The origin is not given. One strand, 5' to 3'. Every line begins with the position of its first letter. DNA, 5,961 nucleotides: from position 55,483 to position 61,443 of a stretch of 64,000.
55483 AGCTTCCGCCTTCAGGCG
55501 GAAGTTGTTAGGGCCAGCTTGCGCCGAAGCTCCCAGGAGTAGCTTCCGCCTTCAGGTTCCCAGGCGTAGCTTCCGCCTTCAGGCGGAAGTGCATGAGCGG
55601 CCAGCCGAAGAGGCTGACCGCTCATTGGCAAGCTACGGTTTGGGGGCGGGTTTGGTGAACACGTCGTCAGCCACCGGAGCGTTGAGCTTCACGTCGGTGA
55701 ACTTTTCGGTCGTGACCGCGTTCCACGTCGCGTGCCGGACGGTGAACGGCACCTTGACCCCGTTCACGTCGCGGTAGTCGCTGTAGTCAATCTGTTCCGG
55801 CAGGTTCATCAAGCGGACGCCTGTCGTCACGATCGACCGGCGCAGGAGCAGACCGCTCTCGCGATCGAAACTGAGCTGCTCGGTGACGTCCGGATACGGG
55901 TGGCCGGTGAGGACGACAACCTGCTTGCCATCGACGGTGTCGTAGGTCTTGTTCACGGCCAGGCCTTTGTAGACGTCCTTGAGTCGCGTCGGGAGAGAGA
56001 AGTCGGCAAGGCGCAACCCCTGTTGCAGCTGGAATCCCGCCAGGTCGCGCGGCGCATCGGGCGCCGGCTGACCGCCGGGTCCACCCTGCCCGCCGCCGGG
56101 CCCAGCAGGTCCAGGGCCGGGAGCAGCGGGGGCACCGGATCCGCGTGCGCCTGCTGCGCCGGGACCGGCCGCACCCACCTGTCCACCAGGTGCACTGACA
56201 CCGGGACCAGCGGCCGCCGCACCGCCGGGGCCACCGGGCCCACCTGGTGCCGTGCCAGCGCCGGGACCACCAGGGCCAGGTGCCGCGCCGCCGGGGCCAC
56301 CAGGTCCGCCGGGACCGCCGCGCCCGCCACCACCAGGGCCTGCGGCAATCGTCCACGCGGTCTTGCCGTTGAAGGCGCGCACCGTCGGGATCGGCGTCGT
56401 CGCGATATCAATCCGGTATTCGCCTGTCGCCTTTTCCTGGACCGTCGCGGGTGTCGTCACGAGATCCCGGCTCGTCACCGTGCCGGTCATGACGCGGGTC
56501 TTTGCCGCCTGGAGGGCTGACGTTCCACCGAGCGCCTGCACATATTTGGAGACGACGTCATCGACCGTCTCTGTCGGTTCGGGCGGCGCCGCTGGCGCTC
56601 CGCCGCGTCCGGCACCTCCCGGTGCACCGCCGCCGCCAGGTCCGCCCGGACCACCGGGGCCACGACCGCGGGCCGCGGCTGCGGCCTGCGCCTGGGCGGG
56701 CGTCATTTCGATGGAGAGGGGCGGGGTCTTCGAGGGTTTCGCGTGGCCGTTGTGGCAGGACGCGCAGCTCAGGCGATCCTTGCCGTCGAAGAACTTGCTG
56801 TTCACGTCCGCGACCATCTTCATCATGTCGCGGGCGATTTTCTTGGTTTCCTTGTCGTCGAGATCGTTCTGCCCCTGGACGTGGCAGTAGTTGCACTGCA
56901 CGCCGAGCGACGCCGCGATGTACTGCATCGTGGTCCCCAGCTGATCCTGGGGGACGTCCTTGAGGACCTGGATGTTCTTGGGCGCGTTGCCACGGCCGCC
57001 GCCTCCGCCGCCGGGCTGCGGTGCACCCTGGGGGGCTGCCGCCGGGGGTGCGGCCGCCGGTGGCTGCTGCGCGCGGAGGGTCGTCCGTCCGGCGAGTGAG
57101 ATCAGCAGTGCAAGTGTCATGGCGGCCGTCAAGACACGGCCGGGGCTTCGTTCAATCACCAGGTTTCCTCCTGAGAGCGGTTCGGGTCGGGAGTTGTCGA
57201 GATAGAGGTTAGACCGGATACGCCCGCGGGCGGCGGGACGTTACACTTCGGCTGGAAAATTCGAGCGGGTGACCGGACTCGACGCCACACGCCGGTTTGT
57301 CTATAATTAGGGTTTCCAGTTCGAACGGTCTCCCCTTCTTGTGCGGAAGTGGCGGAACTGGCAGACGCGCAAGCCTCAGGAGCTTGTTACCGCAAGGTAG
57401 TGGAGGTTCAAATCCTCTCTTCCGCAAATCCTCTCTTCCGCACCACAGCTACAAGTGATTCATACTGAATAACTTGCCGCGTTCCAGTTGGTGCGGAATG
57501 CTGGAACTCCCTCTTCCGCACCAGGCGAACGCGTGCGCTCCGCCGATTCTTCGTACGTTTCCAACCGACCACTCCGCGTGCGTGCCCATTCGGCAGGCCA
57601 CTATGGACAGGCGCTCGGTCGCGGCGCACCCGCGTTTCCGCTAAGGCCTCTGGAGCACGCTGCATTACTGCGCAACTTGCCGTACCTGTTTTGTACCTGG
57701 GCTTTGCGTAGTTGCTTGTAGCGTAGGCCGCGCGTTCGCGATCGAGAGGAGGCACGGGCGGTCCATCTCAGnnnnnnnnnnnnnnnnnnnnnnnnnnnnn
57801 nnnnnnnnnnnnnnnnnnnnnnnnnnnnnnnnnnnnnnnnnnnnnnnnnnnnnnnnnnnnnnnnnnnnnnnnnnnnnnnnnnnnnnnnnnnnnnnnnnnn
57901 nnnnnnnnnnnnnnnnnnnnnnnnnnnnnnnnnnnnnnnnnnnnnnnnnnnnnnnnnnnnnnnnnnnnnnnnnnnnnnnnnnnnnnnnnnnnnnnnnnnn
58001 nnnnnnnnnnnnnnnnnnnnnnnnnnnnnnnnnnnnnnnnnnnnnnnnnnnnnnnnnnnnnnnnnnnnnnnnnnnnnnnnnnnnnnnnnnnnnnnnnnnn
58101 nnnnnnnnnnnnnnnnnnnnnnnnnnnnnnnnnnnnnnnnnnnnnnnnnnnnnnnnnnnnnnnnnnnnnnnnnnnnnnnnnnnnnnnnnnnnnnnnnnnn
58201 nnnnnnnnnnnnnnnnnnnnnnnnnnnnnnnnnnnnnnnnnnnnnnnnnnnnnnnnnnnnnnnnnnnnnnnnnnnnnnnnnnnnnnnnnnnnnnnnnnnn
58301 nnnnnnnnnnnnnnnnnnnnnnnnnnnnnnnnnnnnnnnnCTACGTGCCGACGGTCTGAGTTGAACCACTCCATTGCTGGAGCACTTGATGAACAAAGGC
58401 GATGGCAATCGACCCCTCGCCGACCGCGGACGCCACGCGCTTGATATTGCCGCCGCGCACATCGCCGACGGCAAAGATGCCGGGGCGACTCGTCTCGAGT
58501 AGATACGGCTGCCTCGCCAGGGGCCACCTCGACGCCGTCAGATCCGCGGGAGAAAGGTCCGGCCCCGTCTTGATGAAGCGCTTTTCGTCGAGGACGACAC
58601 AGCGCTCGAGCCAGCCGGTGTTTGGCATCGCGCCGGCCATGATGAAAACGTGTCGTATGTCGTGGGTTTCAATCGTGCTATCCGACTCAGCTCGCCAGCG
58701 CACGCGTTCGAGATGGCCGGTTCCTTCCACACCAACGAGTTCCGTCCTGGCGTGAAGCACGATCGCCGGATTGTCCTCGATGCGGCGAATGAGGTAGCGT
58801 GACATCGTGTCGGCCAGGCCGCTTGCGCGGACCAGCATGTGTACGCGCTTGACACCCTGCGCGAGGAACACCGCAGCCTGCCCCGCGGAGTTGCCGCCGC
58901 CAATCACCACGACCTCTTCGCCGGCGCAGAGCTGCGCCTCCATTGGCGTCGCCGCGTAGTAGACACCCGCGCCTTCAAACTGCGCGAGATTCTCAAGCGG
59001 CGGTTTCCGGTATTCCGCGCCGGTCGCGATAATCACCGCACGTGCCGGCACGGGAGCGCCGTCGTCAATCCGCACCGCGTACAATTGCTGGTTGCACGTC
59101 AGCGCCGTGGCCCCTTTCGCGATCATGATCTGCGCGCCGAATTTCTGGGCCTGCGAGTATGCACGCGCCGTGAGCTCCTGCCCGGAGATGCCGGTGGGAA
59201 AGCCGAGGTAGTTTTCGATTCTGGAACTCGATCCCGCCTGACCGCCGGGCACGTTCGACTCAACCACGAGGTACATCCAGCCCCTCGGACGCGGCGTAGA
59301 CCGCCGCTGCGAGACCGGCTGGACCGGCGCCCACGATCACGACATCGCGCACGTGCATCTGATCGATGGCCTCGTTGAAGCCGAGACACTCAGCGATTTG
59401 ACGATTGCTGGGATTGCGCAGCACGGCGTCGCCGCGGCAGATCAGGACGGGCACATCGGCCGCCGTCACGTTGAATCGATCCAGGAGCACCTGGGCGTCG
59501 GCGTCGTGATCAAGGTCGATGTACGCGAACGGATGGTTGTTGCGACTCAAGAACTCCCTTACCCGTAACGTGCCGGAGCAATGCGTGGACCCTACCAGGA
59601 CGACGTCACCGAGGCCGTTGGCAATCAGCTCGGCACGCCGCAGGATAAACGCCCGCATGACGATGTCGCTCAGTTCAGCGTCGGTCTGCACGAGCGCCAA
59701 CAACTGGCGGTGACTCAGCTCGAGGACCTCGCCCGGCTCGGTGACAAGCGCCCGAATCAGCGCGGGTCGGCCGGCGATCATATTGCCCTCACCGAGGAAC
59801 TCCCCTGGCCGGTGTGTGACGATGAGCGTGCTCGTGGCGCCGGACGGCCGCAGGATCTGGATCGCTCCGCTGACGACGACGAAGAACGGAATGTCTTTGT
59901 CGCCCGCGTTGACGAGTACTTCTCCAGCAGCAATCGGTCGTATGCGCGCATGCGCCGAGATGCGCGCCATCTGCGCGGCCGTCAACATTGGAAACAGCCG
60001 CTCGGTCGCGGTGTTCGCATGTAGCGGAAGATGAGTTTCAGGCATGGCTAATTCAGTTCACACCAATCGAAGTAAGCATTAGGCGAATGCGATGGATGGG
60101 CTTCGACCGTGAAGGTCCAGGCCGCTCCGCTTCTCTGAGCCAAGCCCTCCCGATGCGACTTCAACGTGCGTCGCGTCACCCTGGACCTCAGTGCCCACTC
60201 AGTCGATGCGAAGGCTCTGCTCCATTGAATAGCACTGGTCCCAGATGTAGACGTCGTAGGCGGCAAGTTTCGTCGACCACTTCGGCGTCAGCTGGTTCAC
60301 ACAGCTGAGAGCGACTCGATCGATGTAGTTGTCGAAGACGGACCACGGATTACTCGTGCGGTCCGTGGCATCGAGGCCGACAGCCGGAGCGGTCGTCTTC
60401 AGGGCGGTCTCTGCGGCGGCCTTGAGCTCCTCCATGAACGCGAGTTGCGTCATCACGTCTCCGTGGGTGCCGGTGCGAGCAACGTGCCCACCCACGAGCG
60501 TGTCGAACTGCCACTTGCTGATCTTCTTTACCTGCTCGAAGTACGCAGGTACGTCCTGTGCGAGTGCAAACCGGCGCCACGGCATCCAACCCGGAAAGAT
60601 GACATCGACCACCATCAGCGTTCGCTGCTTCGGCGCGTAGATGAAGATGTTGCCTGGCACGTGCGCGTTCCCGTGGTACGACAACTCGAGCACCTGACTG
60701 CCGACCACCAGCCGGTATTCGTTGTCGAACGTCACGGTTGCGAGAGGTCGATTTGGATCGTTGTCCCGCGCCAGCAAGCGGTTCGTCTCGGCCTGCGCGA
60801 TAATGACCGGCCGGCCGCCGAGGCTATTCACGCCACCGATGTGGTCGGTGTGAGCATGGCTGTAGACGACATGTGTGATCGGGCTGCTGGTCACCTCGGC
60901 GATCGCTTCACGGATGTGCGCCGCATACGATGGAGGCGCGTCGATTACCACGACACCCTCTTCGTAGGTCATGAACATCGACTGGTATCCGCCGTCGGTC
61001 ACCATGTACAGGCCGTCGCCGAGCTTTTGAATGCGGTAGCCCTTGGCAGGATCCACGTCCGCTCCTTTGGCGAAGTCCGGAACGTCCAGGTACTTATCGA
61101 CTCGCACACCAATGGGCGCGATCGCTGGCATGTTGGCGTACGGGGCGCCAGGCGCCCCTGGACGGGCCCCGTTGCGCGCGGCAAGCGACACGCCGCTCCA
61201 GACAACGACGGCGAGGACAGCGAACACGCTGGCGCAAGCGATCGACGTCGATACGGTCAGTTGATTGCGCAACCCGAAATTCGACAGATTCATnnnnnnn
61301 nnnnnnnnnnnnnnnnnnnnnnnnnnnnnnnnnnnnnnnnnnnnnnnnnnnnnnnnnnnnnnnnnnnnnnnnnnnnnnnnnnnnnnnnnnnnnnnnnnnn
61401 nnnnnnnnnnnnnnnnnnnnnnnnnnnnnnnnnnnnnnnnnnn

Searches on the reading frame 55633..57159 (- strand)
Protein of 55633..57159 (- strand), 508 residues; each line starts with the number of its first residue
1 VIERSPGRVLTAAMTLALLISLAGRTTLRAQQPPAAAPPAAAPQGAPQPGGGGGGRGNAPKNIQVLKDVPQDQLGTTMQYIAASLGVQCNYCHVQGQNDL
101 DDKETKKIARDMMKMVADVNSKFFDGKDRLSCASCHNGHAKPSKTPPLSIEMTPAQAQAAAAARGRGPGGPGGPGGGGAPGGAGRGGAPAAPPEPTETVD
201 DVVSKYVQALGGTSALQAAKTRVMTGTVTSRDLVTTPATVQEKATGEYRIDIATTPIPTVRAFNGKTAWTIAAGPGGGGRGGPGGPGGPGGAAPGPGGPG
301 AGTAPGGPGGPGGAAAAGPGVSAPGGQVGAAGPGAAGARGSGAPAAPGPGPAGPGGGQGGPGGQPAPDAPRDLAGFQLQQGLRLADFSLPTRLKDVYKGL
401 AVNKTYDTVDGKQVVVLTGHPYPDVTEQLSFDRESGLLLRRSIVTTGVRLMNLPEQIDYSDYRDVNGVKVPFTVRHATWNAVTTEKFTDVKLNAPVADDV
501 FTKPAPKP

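Call 48: search_protein_families(library=pfam, proteins=[window:55633-57159:-], max_evalue=0.001)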
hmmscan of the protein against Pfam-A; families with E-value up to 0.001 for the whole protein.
window:55633-57159:- (508 aa): 2 families
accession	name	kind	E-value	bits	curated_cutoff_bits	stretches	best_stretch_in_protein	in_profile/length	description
PF02276.23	CytoC_RC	-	1.2e-12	48.2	22.4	1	42-145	35-142/310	Photosynthetic reaction centre cytochrome C subunit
PF22113.1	Mtrc-MtrF_II-IV_dom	-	0.00038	20.4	30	1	86-142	81-132/176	Outer membrane cytochrome MtrC/MtrF-like, domains II/IV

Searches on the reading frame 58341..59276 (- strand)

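Call 49: search_protein_families(library=pfam, proteins=[window:58341-59276:-], max_evalue=0.001)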
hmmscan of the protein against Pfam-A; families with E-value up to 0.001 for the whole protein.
window:58341-59276:- (311 aa): 3 families
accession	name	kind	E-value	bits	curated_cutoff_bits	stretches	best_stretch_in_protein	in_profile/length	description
PF07992.20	Pyr_redox_2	-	4e-22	79.4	26.1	1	3-288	28-291/291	Pyridine nucleotide-disulphide oxidoreductase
PF13738.12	Pyr_redox_3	-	2.4e-14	53.7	30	1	40-232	88-284/305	Pyridine nucleotide-disulphide oxidoreductase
PF00070.33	Pyr_redox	-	7.8e-07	30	22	1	122-193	2-78/82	Pyridine nucleotide-disulphide oxidoreductase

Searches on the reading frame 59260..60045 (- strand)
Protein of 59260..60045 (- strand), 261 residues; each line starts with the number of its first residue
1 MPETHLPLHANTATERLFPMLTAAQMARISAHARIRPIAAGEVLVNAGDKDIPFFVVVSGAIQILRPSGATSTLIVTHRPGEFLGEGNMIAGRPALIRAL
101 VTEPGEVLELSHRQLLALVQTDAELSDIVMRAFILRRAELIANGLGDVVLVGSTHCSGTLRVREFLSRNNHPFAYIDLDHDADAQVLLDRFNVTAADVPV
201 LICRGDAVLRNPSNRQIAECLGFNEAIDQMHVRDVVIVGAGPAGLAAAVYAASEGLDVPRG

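Call 49: search_protein_families(library=pfam, proteins=[window:59260-60045:-], max_evalue=0.001)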
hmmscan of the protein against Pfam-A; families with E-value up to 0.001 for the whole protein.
window:59260-60045:- (261 aa): 5 families
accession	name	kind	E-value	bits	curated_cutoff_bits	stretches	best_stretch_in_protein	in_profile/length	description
PF00027.35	cNMP_binding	-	6e-13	49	27.5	1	36-122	2-89/89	Cyclic nucleotide-binding domain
PF01946.23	Thi4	-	3.8e-05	23.5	26.2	1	225-257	10-43/235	Thi4 family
PF00890.30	FAD_binding_2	-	9.9e-05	22.1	20.4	1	234-258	1-25/414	FAD binding domain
PF07992.20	Pyr_redox_2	-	0.0002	21.3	26.1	1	234-258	2-26/291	Pyridine nucleotide-disulphide oxidoreductase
PF12831.13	FAD_oxidored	-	0.00022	21.1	27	1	234-258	1-25/416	FAD dependent oxidoreductase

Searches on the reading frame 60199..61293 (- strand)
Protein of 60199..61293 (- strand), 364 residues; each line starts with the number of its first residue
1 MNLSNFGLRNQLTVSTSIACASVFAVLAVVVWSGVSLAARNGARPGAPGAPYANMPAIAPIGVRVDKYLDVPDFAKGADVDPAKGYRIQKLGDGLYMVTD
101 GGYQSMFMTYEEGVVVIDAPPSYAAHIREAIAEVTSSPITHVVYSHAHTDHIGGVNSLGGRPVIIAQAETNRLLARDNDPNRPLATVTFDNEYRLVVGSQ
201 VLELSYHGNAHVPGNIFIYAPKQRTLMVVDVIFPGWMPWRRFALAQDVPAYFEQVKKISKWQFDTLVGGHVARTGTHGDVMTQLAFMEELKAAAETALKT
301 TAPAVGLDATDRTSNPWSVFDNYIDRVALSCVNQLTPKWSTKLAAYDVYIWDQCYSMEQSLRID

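Call 49: search_protein_families(library=pfam, proteins=[window:60199-61293:-], max_evalue=0.001)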
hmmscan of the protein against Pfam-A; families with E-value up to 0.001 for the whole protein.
window:60199-61293:- (364 aa): 3 families
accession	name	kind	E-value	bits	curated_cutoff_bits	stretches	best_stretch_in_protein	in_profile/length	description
PF00753.33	Lactamase_B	-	5.4e-13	49.8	22.7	1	101-292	4-189/196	Metallo-beta-lactamase superfamily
PF12706.13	Lactamase_B_2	-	2.6e-07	30.9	27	1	115-198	3-99/200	Beta-lactamase superfamily domain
PF19583.5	ODP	-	8.6e-05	22.9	27.2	1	123-255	25-160/194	ODP family beta lactamase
